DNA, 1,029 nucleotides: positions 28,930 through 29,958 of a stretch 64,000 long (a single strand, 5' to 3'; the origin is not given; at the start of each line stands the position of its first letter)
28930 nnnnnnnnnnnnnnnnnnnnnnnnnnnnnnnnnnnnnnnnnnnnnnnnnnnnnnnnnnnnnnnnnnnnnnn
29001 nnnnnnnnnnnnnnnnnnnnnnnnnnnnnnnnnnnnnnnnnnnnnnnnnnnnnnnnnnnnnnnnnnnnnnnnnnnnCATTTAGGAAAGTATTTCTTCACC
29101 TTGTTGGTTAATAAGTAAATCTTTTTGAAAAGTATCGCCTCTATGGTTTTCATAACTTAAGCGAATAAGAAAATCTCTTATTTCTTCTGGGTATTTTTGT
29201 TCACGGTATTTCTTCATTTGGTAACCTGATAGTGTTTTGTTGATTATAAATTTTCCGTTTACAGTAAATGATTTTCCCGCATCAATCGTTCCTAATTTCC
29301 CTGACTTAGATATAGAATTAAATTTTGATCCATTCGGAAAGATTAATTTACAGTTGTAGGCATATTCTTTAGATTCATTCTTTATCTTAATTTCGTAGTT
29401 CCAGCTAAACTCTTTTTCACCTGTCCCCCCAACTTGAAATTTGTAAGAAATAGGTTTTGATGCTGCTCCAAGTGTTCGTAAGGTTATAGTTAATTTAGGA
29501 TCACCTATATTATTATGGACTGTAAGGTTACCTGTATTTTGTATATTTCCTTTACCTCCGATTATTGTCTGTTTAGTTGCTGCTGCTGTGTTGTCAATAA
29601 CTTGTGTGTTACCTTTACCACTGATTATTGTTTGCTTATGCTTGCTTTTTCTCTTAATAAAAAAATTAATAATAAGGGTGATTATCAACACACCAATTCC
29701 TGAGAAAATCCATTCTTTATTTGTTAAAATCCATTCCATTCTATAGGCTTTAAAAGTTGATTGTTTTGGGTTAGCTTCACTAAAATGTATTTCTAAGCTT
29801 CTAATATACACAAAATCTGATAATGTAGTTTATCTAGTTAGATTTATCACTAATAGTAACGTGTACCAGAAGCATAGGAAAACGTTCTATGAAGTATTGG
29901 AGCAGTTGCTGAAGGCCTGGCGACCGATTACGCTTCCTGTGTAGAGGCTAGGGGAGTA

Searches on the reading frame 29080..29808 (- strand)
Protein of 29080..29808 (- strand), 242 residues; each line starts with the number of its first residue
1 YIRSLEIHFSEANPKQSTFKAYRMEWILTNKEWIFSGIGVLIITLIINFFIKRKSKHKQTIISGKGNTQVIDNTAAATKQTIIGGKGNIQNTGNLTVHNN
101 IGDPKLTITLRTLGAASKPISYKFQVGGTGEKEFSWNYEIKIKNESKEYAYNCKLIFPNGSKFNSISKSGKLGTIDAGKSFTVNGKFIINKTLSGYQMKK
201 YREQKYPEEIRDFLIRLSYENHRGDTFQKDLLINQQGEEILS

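Call 13: search_protein_families(library=pfam, proteins=[window:29080-29808:-], max_evalue=0.001)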
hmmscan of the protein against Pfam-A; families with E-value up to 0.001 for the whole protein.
window:29080-29808:- (242 aa): 0 families

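Call 92: search_protein_families(library=padloc, proteins=[window:29080-29808:-], max_evalue=0.001)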
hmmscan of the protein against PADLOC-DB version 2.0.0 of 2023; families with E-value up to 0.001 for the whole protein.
window:29080-29808:- (242 aa): 1 family
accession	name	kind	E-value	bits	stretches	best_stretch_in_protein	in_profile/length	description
PDLC04646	PDC-M43A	-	8.2e-09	33.6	1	24-78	1-55/203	-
